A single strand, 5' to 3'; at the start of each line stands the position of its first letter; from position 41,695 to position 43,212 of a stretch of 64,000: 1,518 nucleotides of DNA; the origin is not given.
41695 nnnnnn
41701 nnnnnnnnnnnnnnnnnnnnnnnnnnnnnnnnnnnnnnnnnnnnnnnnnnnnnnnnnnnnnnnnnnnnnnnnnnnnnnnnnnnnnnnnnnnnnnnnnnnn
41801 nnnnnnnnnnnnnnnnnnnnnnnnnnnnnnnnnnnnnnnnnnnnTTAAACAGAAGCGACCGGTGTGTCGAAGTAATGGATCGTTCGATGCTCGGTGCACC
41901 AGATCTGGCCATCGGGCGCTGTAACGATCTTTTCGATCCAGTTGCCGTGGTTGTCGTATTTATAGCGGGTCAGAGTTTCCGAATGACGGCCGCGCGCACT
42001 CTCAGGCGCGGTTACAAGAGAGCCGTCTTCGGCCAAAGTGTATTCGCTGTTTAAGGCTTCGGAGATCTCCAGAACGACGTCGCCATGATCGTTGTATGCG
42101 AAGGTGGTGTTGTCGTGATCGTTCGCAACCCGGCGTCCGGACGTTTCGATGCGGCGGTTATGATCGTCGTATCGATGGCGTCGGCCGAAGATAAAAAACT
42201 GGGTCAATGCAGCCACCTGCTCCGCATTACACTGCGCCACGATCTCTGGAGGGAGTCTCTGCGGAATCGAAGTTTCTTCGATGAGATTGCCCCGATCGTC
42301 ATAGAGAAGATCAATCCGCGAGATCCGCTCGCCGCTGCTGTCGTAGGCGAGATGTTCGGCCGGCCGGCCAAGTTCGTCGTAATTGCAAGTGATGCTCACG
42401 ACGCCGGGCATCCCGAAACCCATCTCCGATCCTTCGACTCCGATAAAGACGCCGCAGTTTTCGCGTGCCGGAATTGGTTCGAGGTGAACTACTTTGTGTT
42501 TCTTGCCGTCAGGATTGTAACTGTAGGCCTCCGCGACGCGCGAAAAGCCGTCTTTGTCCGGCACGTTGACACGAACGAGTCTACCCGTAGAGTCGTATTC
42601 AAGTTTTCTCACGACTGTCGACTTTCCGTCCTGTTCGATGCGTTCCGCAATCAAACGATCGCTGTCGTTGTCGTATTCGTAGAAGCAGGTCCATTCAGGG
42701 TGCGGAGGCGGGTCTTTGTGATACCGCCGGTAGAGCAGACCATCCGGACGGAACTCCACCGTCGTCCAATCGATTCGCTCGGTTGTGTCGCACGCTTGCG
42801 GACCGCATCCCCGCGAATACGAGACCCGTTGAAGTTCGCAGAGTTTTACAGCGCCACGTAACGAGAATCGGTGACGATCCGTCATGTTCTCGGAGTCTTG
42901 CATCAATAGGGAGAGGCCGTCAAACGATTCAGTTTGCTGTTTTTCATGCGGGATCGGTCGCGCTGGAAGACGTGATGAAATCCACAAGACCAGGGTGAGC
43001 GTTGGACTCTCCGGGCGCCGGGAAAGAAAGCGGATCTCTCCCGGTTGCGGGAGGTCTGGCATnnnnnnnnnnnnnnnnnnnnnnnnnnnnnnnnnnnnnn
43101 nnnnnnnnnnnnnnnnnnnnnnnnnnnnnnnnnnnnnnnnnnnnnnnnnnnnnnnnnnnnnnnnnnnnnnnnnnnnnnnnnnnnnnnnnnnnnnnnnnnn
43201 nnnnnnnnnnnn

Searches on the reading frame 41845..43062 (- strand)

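Call 40: search_protein_families(library=pfam, proteins=[window:41845-43062:-], max_evalue=0.00001)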
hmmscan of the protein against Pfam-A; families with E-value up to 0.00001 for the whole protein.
window:41845-43062:- (405 aa): 1 family
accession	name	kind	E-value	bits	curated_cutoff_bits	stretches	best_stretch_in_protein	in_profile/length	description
PF05593.20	RHS_repeat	-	2.3e-09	37.8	22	0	132-169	2-35/38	RHS Repeat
